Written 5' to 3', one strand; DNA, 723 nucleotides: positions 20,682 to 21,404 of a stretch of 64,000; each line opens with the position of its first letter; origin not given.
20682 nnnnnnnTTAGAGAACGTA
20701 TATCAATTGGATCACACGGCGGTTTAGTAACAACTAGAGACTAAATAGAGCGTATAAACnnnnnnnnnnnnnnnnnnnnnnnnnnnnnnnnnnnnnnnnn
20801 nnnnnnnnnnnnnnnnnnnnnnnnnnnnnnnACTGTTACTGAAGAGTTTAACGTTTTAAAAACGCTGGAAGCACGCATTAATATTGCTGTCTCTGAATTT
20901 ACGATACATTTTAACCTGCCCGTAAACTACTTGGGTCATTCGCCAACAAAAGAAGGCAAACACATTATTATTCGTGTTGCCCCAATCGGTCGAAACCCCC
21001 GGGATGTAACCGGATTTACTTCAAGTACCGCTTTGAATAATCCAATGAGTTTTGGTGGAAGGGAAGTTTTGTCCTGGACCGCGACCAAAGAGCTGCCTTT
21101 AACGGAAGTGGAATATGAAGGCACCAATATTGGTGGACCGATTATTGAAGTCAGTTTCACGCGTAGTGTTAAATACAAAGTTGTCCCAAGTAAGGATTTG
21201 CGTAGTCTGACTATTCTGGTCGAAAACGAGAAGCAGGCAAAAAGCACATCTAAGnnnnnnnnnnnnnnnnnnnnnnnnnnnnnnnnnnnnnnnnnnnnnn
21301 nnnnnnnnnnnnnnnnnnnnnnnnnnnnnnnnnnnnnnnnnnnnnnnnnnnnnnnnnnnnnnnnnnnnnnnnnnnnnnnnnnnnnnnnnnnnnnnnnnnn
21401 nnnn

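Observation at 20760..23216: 818-aa outer-membrane protein with TPR-like repeats and a YDF-terminated beta-barrel, directly downstream of the cytochromes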

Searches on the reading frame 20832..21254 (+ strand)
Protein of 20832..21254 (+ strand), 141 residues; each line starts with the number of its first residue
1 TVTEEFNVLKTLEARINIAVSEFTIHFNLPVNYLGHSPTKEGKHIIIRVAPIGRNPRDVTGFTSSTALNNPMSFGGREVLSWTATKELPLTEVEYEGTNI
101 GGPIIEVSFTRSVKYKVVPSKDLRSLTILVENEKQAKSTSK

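Call 59: search_solved_structures(query=A2, max_evalue=10)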
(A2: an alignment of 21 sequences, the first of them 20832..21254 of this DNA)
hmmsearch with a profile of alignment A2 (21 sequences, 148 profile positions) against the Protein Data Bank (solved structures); distinct sequences matched with E-value up to 10: 0.

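Call 68: predict_structure(alignment_id=A2)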
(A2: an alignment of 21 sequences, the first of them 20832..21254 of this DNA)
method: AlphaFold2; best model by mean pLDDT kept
length: 141 residues; sequences in the alignment: 21
mean_pLDDT: 86.0   pTM: 0.79
mean pLDDT of the five models: 86.0, 85.8, 85.4, 84.8, 84.4
residues with pLDDT >= 90: 96; 70-90: 13; 50-70: 26; < 50: 6
segments of 3 or more residues with pLDDT < 50: 68-70
pLDDT, mean of each block of 10 residues (from residue 1): 72 96 96 97 98 62 52 80 97 95 96 97 97 74 56
secondary structure, 60 per line:
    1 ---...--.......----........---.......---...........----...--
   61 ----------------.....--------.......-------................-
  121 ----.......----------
elements in order: E9-15 E20-27 E31-37 E41-51 E77-81 E90-96 E104-119 E125-131
